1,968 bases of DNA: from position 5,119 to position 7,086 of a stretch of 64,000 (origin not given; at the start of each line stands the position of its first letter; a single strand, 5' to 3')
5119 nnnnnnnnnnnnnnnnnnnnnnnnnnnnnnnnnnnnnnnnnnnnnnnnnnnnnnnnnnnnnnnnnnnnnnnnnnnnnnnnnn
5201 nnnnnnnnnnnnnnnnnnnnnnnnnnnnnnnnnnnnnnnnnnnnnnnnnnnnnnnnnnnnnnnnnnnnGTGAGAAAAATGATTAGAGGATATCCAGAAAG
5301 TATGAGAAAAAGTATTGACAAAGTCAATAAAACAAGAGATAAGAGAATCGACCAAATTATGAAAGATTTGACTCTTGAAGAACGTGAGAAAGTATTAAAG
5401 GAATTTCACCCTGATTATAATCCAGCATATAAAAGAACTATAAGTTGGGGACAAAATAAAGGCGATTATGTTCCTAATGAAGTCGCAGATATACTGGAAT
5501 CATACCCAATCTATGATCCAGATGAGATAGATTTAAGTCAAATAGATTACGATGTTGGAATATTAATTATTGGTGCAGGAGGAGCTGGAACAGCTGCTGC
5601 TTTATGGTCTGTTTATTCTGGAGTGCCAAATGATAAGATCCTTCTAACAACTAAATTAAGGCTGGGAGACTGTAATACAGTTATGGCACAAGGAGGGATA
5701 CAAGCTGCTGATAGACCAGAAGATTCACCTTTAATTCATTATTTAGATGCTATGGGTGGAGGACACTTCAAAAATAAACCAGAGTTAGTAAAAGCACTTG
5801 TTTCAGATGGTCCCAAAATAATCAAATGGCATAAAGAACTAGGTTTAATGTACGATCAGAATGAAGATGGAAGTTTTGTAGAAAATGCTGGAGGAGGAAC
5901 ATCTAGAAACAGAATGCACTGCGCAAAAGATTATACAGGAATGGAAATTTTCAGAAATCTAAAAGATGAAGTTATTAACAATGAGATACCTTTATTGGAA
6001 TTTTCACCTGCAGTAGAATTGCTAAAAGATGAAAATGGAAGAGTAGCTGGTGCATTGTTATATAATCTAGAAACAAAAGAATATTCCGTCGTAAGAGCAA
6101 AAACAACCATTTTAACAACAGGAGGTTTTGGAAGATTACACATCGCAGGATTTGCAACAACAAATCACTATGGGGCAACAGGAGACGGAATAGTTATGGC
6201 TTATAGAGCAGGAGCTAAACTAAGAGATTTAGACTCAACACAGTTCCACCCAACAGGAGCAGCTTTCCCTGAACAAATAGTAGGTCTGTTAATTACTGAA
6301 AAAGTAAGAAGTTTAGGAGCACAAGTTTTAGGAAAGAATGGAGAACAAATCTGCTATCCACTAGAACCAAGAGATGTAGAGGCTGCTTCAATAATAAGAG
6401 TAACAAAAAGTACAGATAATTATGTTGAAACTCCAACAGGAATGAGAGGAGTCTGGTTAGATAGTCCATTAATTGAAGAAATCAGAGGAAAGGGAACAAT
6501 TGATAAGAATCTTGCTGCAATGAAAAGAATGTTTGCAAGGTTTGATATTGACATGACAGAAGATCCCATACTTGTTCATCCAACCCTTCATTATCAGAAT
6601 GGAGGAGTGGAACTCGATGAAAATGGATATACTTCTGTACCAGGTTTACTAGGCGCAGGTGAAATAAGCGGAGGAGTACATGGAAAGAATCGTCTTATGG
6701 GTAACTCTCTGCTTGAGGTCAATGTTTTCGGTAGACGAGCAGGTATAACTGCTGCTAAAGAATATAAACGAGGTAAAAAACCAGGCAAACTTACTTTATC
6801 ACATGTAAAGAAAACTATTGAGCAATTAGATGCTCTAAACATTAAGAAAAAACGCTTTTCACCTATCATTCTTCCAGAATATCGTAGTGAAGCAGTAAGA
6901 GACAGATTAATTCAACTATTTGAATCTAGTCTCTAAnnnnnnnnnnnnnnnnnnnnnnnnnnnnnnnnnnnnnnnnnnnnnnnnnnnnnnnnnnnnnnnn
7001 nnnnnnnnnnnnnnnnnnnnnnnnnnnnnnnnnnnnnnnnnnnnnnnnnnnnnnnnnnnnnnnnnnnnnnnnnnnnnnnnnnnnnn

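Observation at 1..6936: MvhDGA-type hydrogenase operon continues into HdrC-like, HdrB-like, FrdB-like and FrdA-like genes: a candidate H2:fumarate (thiol:fumarate-reductase-like) module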

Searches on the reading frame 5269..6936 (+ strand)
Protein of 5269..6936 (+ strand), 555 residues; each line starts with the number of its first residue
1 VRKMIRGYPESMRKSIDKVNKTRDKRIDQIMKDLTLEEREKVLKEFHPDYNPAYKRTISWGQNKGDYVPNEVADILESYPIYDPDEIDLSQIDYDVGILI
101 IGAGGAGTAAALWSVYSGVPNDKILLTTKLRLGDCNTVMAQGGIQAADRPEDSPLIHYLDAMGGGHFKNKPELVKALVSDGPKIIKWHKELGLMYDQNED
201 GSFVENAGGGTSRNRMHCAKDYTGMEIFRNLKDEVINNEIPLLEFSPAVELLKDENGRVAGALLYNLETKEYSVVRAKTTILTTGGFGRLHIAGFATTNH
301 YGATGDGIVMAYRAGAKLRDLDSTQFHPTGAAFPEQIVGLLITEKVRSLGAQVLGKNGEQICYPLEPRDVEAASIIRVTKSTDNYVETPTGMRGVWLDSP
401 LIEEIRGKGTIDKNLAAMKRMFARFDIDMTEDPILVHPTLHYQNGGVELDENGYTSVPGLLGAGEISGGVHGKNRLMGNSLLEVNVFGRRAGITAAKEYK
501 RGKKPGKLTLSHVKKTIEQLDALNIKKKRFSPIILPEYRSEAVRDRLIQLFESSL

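Call 6: search_protein_families(library=pfam, proteins=[window:5269-6936:+], max_evalue=0.01)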
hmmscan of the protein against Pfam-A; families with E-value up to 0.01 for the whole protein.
window:5269-6936:+ (555 aa): 2 families
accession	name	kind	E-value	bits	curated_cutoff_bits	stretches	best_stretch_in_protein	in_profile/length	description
PF00890.30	FAD_binding_2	-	4.6e-61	207.7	20.4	1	98-481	2-414/414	FAD binding domain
PF01134.28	GIDA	-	0.0013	18.3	22.1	0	98-121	2-25/391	Glucose inhibited division protein A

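Call 7: search_protein_families(library=ncbifam, proteins=[window:5269-6936:+], max_evalue=0.01)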
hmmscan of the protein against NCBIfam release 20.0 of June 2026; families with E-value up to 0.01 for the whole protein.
window:5269-6936:+ (555 aa): 42 families (the best 25 are shown)
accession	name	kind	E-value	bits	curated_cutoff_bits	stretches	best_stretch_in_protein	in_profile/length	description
NF004900.0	PRK06263.1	equivalog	4.5e-92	309.4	718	1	95-521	7-425/546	fumarate reductase (CoM/CoB) subunit TfrA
TIGR00551.1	nadB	equivalog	1.7e-77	261.2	452.75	1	97-504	4-394/489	L-aspartate oxidase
NF005867.0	PRK07804.1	equivalog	1.9e-76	257.4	639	1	97-509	20-427/548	L-aspartate oxidase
TIGR01812.1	sdhA_frdA_Gneg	subfamily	7.4e-76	255.8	567.3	1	98-525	2-431/568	succinate dehydrogenase or fumarate reductase, flavoprotein subunit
NF005866.0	PRK07803.1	equivalog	1e-73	248.5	819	2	90-354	5-276/631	fumarate reductase/succinate dehydrogenase flavoprotein subunit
NF005978.0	PRK08071.1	equivalog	3e-68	230.5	621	1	97-507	5-396/514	L-aspartate oxidase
NF005636.0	PRK07395.1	subfamily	6.7e-67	226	723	1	91-495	8-402/560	L-aspartate oxidase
NF005701.0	PRK07512.1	equivalog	4.8e-65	219.9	528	1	97-505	11-403/516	L-aspartate oxidase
NF004820.0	PRK06175.1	equivalog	3.7e-62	210.6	472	1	96-522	5-409/433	L-aspartate oxidase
NF004724.0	PRK06069.1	subfamily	6.3e-61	206.2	826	1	93-516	5-430/577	succinate dehydrogenase/fumarate reductase flavoprotein subunit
TIGR01816.1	sdhA_forward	equivalog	2.1e-60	204.5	727.35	1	98-527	5-443/584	succinate dehydrogenase flavoprotein subunit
NF006567.0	PRK09077.1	equivalog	3.2e-60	203.9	629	1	94-505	7-415/537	L-aspartate oxidase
NF004613.0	PRK05945.1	equivalog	2.9e-56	191.3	824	1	96-523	4-437/575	succinate dehydrogenase/fumarate reductase flavoprotein subunit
NF006686.0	PRK09231.1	equivalog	6.9e-56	190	854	1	96-519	6-435/598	fumarate reductase (quinol) flavoprotein subunit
TIGR01176.1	fum_red_Fp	equivalog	2.8e-55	188.1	932.7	1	97-508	5-422/580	fumarate reductase (quinol) flavoprotein subunit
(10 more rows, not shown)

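Call 9: find_homologous_proteins(query=window:5269-6936:+, max_evalue=1e-10)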
Query window:5269-6936:+ (555 aa): 8000 proteins with E <= 1e-10 among 8000 candidates; the best 120 are listed.
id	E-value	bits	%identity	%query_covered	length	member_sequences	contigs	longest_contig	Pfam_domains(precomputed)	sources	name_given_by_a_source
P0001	0.0e+0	1256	100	99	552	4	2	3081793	PF00890.31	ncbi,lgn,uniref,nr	ncbi:MAG: FAD-binding protein [Candidatus Heimdallarchaeum aukensis]|uniref:FAD-binding protein n=1 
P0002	0.0e+0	1159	90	99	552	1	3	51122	PF00890.31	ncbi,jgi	ncbi:MAG: FAD-binding protein [Candidatus Heimdallarchaeaceae archaeon]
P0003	0.0e+0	1089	93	95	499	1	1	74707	PF00890.31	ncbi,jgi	ncbi:MAG: FAD-binding protein [Candidatus Heimdallarchaeaceae archaeon]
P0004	0.0e+0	1037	80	99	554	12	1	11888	PF00890.31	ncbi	-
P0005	0.0e+0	1029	80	100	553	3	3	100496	PF00890.31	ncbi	ncbi:MAG: FAD-binding protein [Candidatus Heimdallarchaeaceae archaeon]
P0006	0.0e+0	1028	80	100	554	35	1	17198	PF00890.31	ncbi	-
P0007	0.0e+0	1025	79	99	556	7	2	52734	PF00890.31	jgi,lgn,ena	-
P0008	0.0e+0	1019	78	100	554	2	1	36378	PF00890.31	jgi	jgi:succinate dehydrogenase / fumarate reductase flavoprotein subunit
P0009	0.0e+0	1019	77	99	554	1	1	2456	PF00890.31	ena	-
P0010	9.2e-298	1007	78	99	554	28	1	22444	PF00890.31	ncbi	ncbi:MAG: FAD-binding protein [Candidatus Heimdallarchaeaceae archaeon]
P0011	3.3e-297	1005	78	100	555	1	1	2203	PF00890.31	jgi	jgi:succinate dehydrogenase / fumarate reductase flavoprotein subunit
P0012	4.4e-297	1005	76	99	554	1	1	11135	PF00890.31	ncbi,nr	ncbi:MAG: FAD-binding protein [Candidatus Heimdallarchaeota archaeon]|nr:FAD-binding protein [Candid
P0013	9.9e-295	997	77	99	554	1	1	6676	PF00890.31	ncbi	-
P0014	3.0e-293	992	76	99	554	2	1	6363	PF00890.31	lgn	-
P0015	5.2e-293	991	77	99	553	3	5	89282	PF00890.31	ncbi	ncbi:MAG: FAD-binding protein [Candidatus Heimdallarchaeaceae archaeon]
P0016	3.8e-292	988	76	99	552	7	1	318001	PF00890.31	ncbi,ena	-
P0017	3.6e-291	985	76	99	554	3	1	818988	PF00890.31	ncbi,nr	ncbi:MAG: FAD-binding protein [Candidatus Lokiarchaeota archaeon]|nr:FAD-binding protein [Candidatus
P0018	8.9e-287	971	75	99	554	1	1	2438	PF00890.31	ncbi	-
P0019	1.4e-286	970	75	99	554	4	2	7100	PF00890.31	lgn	-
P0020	1.6e-284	963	74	99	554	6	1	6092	PF00890.31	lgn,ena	-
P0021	1.2e-283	960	74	99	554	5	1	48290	PF00890.31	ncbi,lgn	-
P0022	9.7e-283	957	75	99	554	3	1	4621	PF00890.31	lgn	-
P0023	1.5e-282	957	80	93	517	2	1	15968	PF00890.31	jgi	-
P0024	2.2e-281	953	75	99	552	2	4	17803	PF00890.31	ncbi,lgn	-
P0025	5.0e-278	942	74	100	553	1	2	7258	PF00890.31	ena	-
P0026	2.5e-277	939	74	99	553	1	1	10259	PF00890.31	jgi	jgi:succinate dehydrogenase / fumarate reductase flavoprotein subunit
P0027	1.3e-274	930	73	100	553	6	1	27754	PF00890.31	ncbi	ncbi:MAG: FAD-binding protein [Candidatus Thorarchaeota archaeon]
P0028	1.5e-274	930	73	99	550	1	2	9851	PF00890.31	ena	-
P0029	1.7e-274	930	72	99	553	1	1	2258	PF00890.31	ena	-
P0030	3.7e-274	929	73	99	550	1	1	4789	PF00890.31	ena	-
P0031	4.8e-274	929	73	99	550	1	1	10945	PF00890.31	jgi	jgi:succinate dehydrogenase / fumarate reductase flavoprotein subunit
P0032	8.1e-274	928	73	99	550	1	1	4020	PF00890.31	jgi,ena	-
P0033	1.5e-273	927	73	99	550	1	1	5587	PF00890.31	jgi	jgi:succinate dehydrogenase / fumarate reductase flavoprotein subunit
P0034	1.8e-273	927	73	99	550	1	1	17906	PF00890.31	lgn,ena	-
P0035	3.7e-273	926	73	99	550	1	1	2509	PF00890.31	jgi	jgi:succinate dehydrogenase / fumarate reductase flavoprotein subunit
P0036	5.0e-273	925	73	99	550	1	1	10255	PF00890.31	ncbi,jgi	ncbi:MAG: FAD-binding protein [Candidatus Heimdallarchaeaceae archaeon]|jgi:succinate dehydrogenase 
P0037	9.1e-273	924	72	99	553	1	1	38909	PF00890.31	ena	-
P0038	9.3e-273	924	72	99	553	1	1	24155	PF00890.31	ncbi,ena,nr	ncbi:MAG: FAD-binding protein [Candidatus Heimdallarchaeota archaeon]|nr:FAD-binding protein [Candid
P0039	3.1e-272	923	72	99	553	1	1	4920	PF00890.31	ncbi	ncbi:MAG: FAD-binding protein [Candidatus Heimdallarchaeota archaeon]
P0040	3.2e-272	923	72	99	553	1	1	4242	PF00890.31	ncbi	-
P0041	3.7e-272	922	73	99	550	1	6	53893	PF00890.31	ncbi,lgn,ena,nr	ncbi:MAG: FAD-binding protein [Candidatus Heimdallarchaeota archaeon]|nr:FAD-binding protein [Candid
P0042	1.8e-271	920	73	99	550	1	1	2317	PF00890.31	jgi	-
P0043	2.0e-271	920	73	99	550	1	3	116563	PF00890.31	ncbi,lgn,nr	ncbi:MAG: FAD-binding protein [Asgard group archaeon]|nr:FAD-binding protein [Asgard group archaeon]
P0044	3.0e-271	919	74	97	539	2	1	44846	PF00890.31,PF07992.21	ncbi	ncbi:MAG: FAD-binding protein [Candidatus Heimdallarchaeaceae archaeon]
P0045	3.4e-269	912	98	74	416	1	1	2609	PF00890.31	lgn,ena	-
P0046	4.7e-266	902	72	99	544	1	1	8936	PF00890.31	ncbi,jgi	ncbi:MAG: FAD-binding protein [Candidatus Heimdallarchaeaceae archaeon]|jgi:succinate dehydrogenase 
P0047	9.2e-251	852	68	99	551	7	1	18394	PF00890.31,PF07992.21,PF03486.21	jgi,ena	-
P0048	3.5e-249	846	67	99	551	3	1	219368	PF00890.31,PF07992.21,PF03486.21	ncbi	ncbi:MAG: FAD-binding protein [Candidatus Asgardarchaeia archaeon]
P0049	2.3e-247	840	99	67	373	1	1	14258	PF00890.31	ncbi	ncbi:MAG: FAD-binding protein, partial [Candidatus Heimdallarchaeaceae archaeon]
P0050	4.8e-246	836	66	99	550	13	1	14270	PF00890.31,PF07992.21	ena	-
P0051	2.2e-244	831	65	99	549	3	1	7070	PF00890.31,PF07992.21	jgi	jgi:succinate dehydrogenase/fumarate reductase flavoprotein subunit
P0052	8.2e-243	825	66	99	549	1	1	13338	PF00890.31,PF07992.21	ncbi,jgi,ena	-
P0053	2.6e-241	820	66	99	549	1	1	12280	PF00890.31,PF07992.21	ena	-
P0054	3.1e-241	820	65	99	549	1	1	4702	PF00890.31,PF07992.21,PF03486.21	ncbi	-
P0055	5.9e-241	819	65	99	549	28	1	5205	PF00890.31,PF07992.21,PF03486.21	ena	-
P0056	6.1e-241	819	64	99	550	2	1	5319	PF00890.31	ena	-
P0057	1.1e-240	818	65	99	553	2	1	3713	PF01266.31,PF00890.31,PF07992.21,PF03486.21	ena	-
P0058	1.2e-240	818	65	99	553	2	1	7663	PF00890.31,PF07992.21,PF03486.21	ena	-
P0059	1.3e-240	818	64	99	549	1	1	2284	PF00890.31,PF07992.21,PF03486.21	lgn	-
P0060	1.5e-240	818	65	99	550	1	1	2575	PF00890.31,PF07992.21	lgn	-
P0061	1.7e-240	818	65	99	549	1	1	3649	PF00890.31,PF07992.21,PF03486.21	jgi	-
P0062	2.6e-240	817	65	99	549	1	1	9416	PF00890.31,PF07992.21,PF03486.21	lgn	-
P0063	3.0e-240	817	66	99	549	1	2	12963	PF00890.31,PF07992.21,PF03486.21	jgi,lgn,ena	-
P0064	4.7e-240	816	65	99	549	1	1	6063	PF00890.31,PF07992.21,PF03486.21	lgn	-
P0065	5.5e-240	816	65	98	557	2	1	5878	PF00890.31,PF03486.21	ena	-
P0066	6.5e-240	816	65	99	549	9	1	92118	PF00890.31,PF07992.21,PF03486.21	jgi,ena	jgi:succinate dehydrogenase / fumarate reductase flavoprotein subunit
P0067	1.5e-239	815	65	99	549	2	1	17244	PF00890.31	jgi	jgi:succinate dehydrogenase / fumarate reductase flavoprotein subunit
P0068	1.7e-239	814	65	99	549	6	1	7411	PF00890.31,PF07992.21,PF03486.21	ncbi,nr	ncbi:MAG: FAD-binding protein [Theionarchaea archaeon]|nr:FAD-binding protein [Theionarchaea archaeo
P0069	1.7e-239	814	64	99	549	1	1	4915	PF00890.31,PF07992.21,PF03486.21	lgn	-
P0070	3.4e-239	813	64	99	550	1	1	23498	PF00890.31,PF07992.21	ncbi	-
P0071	3.7e-239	813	65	99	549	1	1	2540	PF00890.31,PF07992.21,PF03486.21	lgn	-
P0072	3.9e-239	813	64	99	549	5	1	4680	PF00890.31,PF07992.21,PF03486.21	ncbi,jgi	ncbi:MAG: FAD-binding protein [Candidatus Thorarchaeota archaeon]|jgi:succinate dehydrogenase / fuma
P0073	5.3e-239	813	64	99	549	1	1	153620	PF00890.31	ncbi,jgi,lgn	ncbi:MAG: FAD-binding protein [Candidatus Methanofastidiosia archaeon]|jgi:succinate dehydrogenase /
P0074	1.3e-238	812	65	99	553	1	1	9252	PF00890.31,PF07992.21,PF03486.21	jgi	-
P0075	1.3e-238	812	64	99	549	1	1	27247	PF00890.31,PF03486.21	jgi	jgi:succinate dehydrogenase/fumarate reductase flavoprotein subunit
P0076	1.4e-238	812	65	99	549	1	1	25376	PF00890.31,PF07992.21,PF03486.21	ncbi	-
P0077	1.8e-238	811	64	99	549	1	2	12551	PF00890.31,PF03486.21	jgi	jgi:succinate dehydrogenase/fumarate reductase flavoprotein subunit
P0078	2.8e-238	810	65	99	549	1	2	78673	PF00890.31,PF03486.21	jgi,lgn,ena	-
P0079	3.0e-238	810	65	99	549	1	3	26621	PF00890.31,PF07992.21,PF03486.21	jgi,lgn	jgi:succinate dehydrogenase/fumarate reductase flavoprotein subunit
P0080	3.3e-238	810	65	99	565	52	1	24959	PF00890.31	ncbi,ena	-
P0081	8.3e-238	809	64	99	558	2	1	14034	PF01266.31,PF00890.31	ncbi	-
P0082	1.2e-237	808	65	98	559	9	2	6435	PF01266.31,PF00890.31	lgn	-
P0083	5.3e-237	806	64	99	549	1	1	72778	PF00890.31,PF07992.21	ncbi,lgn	-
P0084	6.1e-237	806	64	99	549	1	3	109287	PF00890.31,PF03486.21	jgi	jgi:succinate dehydrogenase/fumarate reductase flavoprotein subunit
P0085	6.2e-237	806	64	98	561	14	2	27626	PF00890.31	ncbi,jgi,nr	ncbi:MAG: FAD-binding protein [Candidatus Acetothermia bacterium]|jgi:succinate dehydrogenase / fuma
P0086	6.5e-237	806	65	99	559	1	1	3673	PF01266.31,PF00890.31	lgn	-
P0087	9.2e-237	805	65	99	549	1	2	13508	PF00890.31,PF07992.21,PF03486.21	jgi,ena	-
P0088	9.7e-237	805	65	98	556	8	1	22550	PF00890.31,PF03486.21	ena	-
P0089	1.5e-236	805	64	99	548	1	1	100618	PF00890.31,PF03486.21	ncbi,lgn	-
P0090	2.1e-236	804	64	99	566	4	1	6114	PF00890.31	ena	-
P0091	3.2e-236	804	64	99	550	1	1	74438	PF00890.31,PF07992.21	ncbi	-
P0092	4.4e-236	803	64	98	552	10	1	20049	PF00890.31,PF07992.21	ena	-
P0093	8.4e-236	802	65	99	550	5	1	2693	PF00890.31,PF07992.21,PF03486.21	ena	-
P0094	9.0e-236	802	65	99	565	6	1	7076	PF00890.31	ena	-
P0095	9.4e-236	802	65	99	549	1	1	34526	PF00890.31,PF03486.21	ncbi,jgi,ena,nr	ncbi:MAG: FAD-binding protein [Theionarchaea archaeon]|nr:FAD-binding protein [Theionarchaea archaeo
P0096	1.0e-235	802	64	99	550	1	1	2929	PF00890.31,PF07992.21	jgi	-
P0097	1.7e-235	801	64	99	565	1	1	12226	PF00890.31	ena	-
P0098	1.7e-235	801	63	98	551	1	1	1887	PF00890.31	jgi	-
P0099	1.8e-235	801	63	99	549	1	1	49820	PF00890.31,PF07992.21,PF03486.21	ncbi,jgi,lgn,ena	-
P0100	2.2e-235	801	64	99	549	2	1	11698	PF00890.31,PF07992.21,PF03486.21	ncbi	-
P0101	3.7e-235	800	64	99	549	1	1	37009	PF00890.31,PF07992.21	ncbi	-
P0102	5.9e-235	800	64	98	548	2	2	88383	PF00890.31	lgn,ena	-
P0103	8.3e-235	799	63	99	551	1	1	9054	PF00890.31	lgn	-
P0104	9.1e-235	799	63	99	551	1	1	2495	PF00890.31,PF07992.21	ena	-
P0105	1.5e-234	798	65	99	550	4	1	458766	PF00890.31,PF07992.21,PF03486.21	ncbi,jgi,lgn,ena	ncbi:MAG: FAD-binding protein [Thermoplasmata archaeon]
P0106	1.5e-234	798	63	99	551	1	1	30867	PF00890.31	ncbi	ncbi:MAG: FAD-binding protein [Candidatus Asgardarchaeia archaeon]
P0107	1.6e-234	798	64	99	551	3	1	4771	PF01266.31,PF00890.31,PF07992.21,PF03486.21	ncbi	ncbi:MAG: FAD-binding protein [Thermoplasmata archaeon]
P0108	1.9e-234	798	65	99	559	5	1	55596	PF00890.31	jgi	-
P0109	2.0e-234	798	63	99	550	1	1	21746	PF00890.31,PF07992.21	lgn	-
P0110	2.3e-234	798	63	99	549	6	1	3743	PF00890.31,PF07992.21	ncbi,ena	-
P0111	3.5e-234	797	64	99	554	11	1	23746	PF01266.31,PF00890.31,PF07992.21,PF03486.21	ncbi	ncbi:MAG: FAD-binding protein [Thermoplasmata archaeon]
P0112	3.8e-234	797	64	99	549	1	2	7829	PF00890.31,PF07992.21,PF03486.21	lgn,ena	-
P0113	5.3e-234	796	63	99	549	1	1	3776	PF00890.31,PF07992.21,PF03486.21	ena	-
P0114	7.3e-234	796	63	99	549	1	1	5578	PF00890.31,PF07992.21,PF03486.21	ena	-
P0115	7.8e-234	796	65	99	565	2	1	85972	PF00890.31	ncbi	-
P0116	8.1e-234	796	65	97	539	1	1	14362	PF00890.31,PF03486.21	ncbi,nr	ncbi:MAG: fumarate reductase [Theionarchaea archaeon DG-70-1]|nr:MAG: fumarate reductase [Theionarch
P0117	9.1e-234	796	65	98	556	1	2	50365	PF00890.31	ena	-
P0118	9.5e-234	796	63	99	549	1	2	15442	PF00890.31,PF07992.21,PF03486.21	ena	-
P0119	1.4e-233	795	64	99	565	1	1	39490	PF00890.31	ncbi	-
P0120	1.4e-233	795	63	99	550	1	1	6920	PF00890.31,PF07992.21,PF03486.21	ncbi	-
